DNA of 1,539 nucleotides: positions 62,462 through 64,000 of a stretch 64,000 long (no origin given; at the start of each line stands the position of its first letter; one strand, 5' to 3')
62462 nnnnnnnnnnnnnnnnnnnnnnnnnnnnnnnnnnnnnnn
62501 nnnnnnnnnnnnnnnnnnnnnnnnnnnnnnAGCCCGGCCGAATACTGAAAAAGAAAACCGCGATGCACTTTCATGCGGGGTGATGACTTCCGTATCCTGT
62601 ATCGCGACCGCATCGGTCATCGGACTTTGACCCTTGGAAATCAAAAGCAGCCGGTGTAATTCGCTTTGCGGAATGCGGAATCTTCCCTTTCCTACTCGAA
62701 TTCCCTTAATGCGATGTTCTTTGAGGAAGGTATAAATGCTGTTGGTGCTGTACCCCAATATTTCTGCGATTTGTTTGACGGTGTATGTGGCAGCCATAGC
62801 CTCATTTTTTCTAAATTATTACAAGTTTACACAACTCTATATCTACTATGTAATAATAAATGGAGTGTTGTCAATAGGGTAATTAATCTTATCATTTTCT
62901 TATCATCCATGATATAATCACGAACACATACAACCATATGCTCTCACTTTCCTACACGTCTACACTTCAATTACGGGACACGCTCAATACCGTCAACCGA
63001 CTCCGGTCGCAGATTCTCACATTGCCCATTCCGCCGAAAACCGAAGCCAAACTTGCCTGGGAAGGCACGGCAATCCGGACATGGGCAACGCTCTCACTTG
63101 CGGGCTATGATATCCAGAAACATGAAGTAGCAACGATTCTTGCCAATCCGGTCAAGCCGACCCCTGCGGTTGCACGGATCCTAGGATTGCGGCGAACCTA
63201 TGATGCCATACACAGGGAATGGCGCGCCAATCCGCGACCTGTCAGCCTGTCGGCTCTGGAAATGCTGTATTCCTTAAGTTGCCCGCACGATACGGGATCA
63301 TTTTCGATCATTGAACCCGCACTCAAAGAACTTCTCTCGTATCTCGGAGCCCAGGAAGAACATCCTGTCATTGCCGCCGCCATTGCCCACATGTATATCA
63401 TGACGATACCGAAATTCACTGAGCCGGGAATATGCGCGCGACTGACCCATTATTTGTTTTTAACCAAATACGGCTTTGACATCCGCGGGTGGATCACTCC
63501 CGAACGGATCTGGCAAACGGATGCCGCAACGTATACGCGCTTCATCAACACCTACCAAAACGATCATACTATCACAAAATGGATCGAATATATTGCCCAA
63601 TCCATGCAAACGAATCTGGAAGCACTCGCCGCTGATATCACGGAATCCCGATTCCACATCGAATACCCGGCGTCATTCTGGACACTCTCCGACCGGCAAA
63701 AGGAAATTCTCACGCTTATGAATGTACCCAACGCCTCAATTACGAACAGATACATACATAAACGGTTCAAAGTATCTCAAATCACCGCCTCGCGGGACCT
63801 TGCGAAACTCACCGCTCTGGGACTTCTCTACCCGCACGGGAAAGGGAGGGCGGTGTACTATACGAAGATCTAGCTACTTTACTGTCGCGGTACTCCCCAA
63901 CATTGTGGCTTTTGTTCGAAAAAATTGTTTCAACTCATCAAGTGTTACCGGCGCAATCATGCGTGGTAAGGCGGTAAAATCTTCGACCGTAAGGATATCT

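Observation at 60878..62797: Unusual one-component membrane regulator: cytoplasmic N-terminal HTH, 8-TM core, periplasmic double-Cache sensor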

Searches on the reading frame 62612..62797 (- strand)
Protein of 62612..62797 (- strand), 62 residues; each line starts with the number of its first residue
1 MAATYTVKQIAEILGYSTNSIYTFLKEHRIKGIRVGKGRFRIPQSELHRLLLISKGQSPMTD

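Call 41: search_solved_structures(query=window:62612-62797:-, max_evalue=10, show_alignments=4)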
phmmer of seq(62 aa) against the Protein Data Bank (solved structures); distinct sequences matched with E-value up to 10: 6.
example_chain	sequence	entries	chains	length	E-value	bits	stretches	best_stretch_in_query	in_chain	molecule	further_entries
8vd6_A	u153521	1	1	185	3e-08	36.8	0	6-33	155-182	CAP REPEAT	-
8ga7_A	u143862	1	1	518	0.0089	19.7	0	8-41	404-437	THR5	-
4j2n_A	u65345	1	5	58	0.011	19.5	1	5-50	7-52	Gp37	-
7v2s_A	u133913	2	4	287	1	13.3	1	17-49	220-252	Methyltranfer_dom domain-containing protein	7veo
8hno_A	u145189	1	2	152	1.2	13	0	14-43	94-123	Archaeal transcription regulator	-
8hnp_A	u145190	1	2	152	1.5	12.8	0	14-43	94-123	Archaeal transcription regulator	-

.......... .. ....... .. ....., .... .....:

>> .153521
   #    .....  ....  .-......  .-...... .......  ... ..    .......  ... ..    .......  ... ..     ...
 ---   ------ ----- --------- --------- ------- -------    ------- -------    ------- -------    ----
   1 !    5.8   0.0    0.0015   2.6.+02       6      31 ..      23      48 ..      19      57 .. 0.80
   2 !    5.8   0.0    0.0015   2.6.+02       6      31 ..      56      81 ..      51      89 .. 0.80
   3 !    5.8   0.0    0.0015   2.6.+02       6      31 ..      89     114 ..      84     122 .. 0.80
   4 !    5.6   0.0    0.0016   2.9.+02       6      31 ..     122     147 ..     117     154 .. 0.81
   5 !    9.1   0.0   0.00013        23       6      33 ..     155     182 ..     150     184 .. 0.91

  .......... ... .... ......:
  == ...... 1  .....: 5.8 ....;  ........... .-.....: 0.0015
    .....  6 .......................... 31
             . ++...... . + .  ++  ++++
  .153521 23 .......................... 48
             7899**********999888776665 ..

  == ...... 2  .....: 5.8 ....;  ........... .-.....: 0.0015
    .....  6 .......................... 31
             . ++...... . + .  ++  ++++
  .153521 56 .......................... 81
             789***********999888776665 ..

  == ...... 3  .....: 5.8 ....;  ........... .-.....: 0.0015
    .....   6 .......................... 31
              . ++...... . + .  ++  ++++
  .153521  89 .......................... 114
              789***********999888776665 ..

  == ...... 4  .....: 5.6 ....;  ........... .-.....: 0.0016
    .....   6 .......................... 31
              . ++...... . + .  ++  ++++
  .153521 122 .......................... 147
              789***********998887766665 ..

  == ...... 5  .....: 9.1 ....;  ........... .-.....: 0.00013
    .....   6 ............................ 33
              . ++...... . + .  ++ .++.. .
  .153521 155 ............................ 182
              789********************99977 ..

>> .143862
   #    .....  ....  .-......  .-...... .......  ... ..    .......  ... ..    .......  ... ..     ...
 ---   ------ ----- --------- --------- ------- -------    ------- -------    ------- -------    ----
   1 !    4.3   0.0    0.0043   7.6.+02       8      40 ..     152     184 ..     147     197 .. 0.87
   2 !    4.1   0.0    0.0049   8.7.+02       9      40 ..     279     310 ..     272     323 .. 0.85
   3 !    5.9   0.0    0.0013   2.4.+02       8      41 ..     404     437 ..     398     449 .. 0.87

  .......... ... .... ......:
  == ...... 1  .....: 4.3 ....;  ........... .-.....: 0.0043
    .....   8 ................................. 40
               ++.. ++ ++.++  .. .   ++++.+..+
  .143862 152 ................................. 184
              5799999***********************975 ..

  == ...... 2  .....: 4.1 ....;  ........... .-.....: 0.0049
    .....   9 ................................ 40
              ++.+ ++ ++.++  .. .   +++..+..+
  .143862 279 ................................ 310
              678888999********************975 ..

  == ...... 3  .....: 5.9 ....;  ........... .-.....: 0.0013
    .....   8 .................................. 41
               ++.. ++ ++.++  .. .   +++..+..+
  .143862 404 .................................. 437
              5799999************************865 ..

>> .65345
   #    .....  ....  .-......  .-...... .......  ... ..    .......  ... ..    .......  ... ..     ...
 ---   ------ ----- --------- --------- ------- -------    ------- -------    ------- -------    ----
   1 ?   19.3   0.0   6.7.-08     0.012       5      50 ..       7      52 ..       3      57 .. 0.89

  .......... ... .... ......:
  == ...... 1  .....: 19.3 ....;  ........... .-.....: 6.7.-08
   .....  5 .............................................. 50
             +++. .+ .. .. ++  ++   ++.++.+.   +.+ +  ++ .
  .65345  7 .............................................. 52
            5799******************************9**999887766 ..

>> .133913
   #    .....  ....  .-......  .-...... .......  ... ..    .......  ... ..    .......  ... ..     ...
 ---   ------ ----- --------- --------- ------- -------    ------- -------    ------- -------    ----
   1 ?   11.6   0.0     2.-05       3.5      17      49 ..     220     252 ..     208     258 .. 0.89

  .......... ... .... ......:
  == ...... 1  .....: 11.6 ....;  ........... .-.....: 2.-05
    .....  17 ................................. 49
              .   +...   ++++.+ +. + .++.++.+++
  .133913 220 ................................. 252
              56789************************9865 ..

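Call 91: search_solved_structures(query=A3, max_evalue=10, show_alignments=3)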
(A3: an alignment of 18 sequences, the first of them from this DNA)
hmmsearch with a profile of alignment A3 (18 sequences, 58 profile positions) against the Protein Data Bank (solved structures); distinct sequences matched with E-value up to 10: 8.
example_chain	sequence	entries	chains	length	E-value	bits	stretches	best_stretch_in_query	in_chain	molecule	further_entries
8vd6_A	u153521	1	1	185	3.7e-07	32.9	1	6-33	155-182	CAP REPEAT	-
4j2n_A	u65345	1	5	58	4.8e-05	26.1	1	6-51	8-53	Gp37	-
2x48_A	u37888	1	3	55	0.33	13.8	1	4-26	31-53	CAG38821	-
5mb4_A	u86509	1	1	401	0.33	13.8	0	11-28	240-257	GlcNAc specific lectin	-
2bwm_A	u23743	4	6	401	0.36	13.7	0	11-28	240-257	PSATHYRELLA VELUTINA LECTIN PVL | PSATHYRELLA VELUTINA LECTIN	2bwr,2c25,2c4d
4up4_A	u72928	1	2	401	0.37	13.7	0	11-28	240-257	LECTIN PVL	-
8ybn_B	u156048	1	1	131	0.58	13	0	10-45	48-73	nanobody SEB-Nb8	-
8ga7_A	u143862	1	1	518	1.2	12.1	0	9-39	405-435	THR5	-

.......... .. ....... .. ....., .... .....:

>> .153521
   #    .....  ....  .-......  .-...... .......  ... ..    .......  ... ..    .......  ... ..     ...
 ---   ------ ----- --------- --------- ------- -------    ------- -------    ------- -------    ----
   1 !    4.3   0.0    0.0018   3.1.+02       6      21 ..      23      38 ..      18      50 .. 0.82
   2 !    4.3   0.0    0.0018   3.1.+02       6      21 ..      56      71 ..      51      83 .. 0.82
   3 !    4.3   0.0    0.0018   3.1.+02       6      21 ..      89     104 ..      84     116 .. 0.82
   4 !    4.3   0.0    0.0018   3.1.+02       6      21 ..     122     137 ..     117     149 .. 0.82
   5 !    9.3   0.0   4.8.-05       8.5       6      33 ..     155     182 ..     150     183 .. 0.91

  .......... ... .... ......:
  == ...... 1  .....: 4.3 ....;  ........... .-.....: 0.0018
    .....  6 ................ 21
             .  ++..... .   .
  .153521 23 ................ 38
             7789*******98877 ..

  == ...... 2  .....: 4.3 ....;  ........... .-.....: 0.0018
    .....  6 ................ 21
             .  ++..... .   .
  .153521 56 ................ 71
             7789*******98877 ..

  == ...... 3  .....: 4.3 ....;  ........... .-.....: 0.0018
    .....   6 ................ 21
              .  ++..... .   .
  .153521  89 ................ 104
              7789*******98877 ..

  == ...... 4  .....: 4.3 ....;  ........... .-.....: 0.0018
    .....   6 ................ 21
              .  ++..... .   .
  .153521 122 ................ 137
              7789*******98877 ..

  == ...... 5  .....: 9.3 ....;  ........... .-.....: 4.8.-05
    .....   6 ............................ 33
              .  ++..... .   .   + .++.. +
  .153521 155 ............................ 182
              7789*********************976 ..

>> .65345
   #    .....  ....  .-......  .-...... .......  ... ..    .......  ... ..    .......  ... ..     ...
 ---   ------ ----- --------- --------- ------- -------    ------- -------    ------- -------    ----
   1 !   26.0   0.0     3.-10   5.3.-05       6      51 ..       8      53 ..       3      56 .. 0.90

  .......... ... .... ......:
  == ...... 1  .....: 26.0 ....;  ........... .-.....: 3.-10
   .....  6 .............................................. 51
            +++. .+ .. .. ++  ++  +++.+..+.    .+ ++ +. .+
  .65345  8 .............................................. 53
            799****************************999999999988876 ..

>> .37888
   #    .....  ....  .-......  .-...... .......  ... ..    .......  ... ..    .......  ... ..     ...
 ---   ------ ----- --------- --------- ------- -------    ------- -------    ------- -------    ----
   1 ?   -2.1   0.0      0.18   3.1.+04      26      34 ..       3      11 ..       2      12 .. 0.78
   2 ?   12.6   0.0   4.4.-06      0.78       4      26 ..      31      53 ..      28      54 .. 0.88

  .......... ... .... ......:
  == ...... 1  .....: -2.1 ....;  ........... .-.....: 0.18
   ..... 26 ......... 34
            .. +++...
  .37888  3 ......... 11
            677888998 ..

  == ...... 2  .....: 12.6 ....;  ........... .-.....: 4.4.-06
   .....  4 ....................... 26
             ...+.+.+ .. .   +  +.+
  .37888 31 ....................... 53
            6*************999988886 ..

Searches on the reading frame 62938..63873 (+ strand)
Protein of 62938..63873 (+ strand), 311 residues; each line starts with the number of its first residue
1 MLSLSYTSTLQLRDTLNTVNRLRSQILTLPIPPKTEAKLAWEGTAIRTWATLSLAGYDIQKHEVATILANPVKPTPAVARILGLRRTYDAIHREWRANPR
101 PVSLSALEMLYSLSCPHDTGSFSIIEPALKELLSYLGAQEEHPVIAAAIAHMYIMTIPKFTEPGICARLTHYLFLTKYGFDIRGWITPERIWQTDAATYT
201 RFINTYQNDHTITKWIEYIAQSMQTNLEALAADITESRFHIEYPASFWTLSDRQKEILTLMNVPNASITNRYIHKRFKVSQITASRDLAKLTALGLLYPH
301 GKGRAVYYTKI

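Call 3: search_protein_families(library=pfam, proteins=[window:62938-63873:+], max_evalue=1)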
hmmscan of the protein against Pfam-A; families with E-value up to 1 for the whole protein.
window:62938-63873:+ (311 aa): 4 families
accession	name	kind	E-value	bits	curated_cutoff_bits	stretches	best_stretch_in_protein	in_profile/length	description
PF08220.18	HTH_DeoR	-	0.0012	19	21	1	253-298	1-45/57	DeoR-like helix-turn-helix domain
PF08279.18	HTH_11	-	0.0019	18.5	25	1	253-295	1-43/55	HTH domain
PF01316.27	Arg_repressor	-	0.2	11.9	27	1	274-307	31-62/70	Arginine repressor, DNA binding domain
PF13124.11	DUF3963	-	0.21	12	25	0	199-219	5-23/40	Protein of unknown function (DUF3963)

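Call 4: search_protein_families(library=ncbifam, proteins=[window:62938-63873:+], max_evalue=1)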
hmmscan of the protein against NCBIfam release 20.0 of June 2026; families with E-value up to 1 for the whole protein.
window:62938-63873:+ (311 aa): 10 families
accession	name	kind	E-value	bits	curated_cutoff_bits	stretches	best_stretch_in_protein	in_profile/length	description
NF033788.1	HTH_metalloreg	subfamily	0.00021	21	55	1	272-309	30-67/77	metalloregulator ArsR/SmtB family transcription factor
NF007720.0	PRK10411.1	equivalog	0.0061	15.9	259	1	252-306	4-58/243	L-fucose operon activator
NF033789.1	repress_SdpR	subfamily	0.0065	16.4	100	1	248-309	3-63/79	autorepressor SdpR family transcription factor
NF053704.1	TransRegCcpNBacil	equivalog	0.012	15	260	1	250-299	3-51/208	transcriptional regulator CcpN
NF040939.2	trans_reg_lrs14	equivalog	0.015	15.3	90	1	248-297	17-66/103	Lrs14 family HTH-type transcriptional regulator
TIGR01884.1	cas_HTH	subfamily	0.019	14.4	60.2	1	248-310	138-200/202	CRISPR-associated CARF protein Csa3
NF010034.0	PRK13509.1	equivalog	0.05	13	244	1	252-297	5-49/251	HTH-type transcriptional regulator UlaR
NF007297.0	PRK09775.1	equivalog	0.066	11.9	401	0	189-234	397-442/446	type II toxin-antitoxin system HipA family toxin YjjJ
NF053606.1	Sta1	subfamily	0.094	12.8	80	1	248-297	16-64/100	Sta1 family transcriptional regulator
NF007444.0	PRK09997.1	equivalog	0.15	11.5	465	1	146-206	197-257/258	hydroxypyruvate isomerase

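Call 86: search_solved_structures(query=window:62938-63870:+, max_evalue=1, show_alignments=1)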
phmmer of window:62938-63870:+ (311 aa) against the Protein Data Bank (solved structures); distinct sequences matched with E-value up to 1: 1.
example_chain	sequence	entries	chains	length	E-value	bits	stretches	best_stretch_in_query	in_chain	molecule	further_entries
7cla_A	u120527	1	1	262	0.33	13.7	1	47-134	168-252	HTH-type transcriptional regulator SkgA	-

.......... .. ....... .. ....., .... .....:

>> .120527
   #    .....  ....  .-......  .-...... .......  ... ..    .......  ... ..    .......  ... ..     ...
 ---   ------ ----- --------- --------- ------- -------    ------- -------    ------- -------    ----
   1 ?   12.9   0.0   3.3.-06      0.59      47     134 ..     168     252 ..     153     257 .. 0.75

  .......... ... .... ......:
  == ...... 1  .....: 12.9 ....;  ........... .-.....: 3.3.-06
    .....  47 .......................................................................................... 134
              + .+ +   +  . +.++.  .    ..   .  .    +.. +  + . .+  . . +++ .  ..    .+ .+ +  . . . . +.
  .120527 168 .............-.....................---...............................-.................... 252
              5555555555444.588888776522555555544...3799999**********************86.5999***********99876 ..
